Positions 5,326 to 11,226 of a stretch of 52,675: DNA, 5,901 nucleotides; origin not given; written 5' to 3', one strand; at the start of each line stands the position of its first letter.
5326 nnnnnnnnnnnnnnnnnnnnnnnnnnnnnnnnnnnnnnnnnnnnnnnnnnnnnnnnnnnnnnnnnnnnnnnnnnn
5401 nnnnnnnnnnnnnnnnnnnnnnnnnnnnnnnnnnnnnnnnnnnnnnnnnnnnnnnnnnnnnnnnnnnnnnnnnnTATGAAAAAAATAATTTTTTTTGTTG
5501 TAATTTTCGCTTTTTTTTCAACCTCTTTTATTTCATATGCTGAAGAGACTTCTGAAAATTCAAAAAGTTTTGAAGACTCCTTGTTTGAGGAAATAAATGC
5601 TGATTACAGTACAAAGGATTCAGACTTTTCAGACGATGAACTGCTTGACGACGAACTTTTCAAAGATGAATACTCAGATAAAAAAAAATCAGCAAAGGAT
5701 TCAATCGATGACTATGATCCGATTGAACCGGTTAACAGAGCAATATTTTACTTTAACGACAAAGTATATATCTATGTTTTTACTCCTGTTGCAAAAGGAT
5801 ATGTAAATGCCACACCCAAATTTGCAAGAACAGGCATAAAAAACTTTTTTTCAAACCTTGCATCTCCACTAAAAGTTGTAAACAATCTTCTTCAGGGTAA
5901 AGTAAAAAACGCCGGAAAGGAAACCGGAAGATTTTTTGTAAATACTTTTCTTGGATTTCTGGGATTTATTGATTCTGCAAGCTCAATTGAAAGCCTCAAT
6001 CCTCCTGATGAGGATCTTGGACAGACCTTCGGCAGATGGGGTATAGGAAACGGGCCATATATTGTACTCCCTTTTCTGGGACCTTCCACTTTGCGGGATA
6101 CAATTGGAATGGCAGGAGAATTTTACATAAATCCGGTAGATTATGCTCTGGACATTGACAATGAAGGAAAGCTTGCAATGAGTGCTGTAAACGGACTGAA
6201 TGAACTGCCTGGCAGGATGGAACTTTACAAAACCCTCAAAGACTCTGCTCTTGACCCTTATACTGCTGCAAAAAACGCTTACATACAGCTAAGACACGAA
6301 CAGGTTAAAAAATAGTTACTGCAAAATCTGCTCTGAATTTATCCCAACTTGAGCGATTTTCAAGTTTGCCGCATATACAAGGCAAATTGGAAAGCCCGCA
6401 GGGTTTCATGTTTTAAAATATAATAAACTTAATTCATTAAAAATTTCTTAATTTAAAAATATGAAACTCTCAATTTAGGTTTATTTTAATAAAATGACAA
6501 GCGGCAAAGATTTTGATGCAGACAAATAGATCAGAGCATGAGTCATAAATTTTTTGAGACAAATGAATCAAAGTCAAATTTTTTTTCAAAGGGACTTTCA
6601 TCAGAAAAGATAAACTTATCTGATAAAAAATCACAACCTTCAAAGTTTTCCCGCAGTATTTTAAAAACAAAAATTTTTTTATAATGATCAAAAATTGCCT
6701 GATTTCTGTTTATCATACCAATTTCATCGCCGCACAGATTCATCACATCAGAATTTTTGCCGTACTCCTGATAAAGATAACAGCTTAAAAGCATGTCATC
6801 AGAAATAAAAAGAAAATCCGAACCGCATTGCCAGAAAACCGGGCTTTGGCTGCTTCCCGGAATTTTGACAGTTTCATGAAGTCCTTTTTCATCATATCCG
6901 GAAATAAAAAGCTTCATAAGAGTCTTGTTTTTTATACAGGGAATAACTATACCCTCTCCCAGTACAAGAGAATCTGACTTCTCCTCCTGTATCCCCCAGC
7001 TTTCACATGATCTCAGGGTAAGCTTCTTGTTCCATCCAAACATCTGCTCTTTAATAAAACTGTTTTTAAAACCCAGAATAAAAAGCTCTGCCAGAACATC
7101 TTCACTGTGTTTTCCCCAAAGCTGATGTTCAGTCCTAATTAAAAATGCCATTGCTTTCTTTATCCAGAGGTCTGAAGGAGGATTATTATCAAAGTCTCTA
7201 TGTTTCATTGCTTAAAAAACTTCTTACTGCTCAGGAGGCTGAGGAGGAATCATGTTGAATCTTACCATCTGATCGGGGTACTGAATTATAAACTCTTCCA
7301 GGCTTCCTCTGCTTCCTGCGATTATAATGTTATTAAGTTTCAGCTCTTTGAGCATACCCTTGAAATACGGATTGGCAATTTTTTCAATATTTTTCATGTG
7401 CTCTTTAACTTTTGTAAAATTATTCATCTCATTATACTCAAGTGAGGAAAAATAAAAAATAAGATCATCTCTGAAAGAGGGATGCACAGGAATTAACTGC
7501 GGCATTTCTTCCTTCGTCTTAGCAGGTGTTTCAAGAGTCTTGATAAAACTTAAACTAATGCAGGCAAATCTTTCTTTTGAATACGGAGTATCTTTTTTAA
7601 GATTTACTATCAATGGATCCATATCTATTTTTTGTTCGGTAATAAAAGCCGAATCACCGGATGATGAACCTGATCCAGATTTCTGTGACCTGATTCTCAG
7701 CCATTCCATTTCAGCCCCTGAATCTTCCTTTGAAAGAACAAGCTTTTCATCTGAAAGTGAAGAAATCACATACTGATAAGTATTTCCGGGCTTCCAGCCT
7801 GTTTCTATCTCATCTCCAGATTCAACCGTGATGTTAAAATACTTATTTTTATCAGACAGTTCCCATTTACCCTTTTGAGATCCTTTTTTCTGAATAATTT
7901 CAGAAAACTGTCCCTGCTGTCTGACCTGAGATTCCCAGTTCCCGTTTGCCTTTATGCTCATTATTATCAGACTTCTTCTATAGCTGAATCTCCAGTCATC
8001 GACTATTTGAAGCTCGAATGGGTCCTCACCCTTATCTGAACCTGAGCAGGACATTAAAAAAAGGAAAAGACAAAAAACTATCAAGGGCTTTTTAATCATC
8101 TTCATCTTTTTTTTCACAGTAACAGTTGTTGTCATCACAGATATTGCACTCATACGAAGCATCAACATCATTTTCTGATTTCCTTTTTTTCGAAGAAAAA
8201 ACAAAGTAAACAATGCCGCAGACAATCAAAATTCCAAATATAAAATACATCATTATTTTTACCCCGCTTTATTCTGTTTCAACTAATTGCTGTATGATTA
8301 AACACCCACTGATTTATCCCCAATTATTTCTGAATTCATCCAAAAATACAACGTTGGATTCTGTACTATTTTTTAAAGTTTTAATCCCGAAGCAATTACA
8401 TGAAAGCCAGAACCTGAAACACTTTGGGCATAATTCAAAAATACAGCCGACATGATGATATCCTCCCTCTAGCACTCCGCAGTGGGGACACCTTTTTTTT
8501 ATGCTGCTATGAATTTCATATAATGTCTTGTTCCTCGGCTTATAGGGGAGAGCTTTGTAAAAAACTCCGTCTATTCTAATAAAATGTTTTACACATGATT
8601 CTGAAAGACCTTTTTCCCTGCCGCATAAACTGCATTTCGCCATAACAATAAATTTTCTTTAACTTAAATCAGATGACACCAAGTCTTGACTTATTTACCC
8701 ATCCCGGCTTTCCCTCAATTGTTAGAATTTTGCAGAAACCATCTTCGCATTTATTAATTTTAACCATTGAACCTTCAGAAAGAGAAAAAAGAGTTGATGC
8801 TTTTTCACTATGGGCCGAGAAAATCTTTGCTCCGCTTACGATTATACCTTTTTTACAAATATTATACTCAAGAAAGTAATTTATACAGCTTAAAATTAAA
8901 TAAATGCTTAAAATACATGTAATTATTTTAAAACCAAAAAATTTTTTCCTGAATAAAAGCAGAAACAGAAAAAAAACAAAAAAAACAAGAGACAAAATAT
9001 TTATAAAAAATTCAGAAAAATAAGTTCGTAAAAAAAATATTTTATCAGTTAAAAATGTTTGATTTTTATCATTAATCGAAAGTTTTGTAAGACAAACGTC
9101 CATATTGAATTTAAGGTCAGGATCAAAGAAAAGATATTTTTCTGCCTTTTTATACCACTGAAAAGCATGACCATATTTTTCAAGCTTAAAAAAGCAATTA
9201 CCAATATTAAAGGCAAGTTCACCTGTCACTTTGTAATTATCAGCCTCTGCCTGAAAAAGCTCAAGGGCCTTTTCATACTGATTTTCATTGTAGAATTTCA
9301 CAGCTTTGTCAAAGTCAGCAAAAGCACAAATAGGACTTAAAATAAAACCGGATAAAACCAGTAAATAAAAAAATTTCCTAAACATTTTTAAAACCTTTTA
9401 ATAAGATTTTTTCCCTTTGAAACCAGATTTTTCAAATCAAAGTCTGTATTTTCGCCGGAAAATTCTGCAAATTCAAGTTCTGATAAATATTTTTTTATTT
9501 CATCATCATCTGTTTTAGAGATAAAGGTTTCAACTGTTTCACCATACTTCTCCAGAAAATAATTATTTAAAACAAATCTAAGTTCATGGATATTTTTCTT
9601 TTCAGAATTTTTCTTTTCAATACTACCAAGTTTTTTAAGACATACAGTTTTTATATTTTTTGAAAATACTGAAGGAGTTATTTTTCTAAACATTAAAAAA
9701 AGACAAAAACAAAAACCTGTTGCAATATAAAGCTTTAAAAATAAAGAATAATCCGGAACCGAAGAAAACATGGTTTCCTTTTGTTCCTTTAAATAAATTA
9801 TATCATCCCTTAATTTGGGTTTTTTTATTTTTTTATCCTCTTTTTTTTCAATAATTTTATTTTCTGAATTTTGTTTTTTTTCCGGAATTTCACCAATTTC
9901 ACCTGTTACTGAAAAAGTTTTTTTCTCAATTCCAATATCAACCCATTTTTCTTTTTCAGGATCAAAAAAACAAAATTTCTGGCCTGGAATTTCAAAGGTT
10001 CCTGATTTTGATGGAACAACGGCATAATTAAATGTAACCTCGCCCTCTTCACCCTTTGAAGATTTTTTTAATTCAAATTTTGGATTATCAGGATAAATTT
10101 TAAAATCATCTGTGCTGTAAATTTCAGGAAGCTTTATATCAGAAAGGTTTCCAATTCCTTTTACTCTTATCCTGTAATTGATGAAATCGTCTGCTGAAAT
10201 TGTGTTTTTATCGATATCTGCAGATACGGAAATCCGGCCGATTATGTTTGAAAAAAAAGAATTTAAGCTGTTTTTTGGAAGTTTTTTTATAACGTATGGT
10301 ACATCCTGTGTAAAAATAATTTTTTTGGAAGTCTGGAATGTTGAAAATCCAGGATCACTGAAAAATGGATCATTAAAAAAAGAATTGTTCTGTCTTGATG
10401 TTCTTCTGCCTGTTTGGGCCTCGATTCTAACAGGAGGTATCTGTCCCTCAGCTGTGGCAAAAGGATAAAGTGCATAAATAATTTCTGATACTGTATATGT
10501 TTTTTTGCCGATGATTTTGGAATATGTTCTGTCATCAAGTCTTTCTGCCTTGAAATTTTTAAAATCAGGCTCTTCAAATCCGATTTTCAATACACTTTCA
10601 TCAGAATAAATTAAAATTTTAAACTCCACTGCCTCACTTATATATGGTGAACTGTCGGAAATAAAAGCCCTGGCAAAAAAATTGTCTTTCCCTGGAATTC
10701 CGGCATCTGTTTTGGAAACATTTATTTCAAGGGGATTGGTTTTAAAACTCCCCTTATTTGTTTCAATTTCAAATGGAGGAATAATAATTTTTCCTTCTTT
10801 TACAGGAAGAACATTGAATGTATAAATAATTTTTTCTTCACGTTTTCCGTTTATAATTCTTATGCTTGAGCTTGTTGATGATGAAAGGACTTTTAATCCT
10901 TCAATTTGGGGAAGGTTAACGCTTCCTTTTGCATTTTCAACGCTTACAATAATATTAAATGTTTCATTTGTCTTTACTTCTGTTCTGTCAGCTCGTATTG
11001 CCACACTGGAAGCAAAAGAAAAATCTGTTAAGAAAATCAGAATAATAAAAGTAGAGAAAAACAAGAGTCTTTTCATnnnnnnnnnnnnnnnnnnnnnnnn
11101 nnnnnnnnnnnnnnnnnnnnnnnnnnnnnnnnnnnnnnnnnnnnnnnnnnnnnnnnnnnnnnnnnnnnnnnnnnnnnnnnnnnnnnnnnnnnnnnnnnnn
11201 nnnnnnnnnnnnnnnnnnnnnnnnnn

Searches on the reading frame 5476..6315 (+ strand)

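Call 24: search_protein_families(library=pfam, max_evalue=0.001, proteins=[window:5476-6315:+])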
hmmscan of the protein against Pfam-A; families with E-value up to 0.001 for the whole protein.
window:5476-6315:+ (279 aa): 1 family
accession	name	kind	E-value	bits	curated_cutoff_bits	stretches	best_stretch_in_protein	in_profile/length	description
PF04333.18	MlaA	-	2.4e-69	233.4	25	1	80-275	2-194/195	MlaA lipoprotein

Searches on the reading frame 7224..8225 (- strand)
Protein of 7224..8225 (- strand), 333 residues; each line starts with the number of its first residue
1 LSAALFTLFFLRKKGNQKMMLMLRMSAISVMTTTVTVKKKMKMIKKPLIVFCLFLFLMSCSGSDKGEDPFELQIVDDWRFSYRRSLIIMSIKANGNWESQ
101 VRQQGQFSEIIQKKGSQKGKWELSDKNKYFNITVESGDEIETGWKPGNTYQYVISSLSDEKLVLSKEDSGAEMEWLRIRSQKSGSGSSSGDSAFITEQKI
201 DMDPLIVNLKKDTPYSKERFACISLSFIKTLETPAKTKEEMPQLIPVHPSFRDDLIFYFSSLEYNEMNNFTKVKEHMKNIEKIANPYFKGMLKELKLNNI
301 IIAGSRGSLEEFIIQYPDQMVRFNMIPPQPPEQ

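Call 24: search_protein_families(library=pfam, max_evalue=0.001, proteins=[window:7224-8225:-])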
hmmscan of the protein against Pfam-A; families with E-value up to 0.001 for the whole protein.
window:7224-8225:- (333 aa): 1 family
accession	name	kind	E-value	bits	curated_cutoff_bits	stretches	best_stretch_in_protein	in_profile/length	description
PF03748.19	FliL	-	1.5e-05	25.9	24.6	1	201-288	3-82/103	Flagellar basal body-associated protein FliL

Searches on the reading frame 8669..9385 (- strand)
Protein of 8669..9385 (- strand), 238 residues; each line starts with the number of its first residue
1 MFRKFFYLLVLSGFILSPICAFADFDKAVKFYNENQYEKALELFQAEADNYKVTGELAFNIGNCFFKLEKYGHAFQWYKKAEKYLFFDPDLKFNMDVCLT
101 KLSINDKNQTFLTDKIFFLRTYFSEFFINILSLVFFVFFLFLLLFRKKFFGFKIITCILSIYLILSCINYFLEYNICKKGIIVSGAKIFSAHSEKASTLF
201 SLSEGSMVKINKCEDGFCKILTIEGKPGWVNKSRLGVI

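Call 25: search_protein_families(library=pfam, max_evalue=0.001, proteins=[window:8669-9385:-])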
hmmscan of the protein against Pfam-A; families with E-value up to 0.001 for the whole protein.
window:8669-9385:- (238 aa): 6 families
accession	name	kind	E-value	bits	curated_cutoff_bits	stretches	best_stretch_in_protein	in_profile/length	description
PF06347.19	SH3_4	-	1.4e-05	25.2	24.1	1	186-235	5-54/56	Bacterial SH3 domain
PF13424.12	TPR_12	-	1.7e-05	25.4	30.1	1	36-82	25-72/77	Tetratricopeptide repeat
PF00515.34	TPR_1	-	3.4e-05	23.9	27.8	0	59-81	5-27/34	Tetratricopeptide repeat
PF13432.12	TPR_16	-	0.00021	22.1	32.7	1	27-82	3-58/65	Tetratricopeptide repeat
PF07719.23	TPR_2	-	0.0009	19.6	27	0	56-83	2-29/34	Tetratricopeptide repeat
PF08239.17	SH3_3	-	0.00096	19.7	27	0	184-234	1-52/54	Bacterial SH3 domain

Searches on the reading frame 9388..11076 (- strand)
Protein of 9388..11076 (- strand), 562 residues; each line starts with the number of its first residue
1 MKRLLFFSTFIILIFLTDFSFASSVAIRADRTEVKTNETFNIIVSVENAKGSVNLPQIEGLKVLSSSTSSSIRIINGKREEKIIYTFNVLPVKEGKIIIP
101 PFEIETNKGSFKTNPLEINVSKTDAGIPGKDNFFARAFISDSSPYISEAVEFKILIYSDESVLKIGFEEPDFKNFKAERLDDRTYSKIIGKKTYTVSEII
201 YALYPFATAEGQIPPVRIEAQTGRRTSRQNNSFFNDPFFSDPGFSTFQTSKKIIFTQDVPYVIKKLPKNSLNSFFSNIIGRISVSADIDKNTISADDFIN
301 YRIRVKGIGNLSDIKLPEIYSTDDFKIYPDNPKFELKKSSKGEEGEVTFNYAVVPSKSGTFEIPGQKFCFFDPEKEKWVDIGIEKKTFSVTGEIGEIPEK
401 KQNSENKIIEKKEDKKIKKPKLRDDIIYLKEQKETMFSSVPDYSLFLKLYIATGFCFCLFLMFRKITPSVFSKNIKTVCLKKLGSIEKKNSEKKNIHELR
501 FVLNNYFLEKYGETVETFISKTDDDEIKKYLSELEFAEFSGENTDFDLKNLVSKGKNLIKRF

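Call 24: search_protein_families(library=pfam, max_evalue=0.001, proteins=[window:9388-11076:-])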
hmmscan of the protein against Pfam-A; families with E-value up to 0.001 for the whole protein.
window:9388-11076:- (562 aa): 1 family
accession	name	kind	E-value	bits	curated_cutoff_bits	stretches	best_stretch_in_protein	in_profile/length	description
PF13584.12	BatD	-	2.9e-33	114.8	24.1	2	29-120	3-92/92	BatD DUF11 like domain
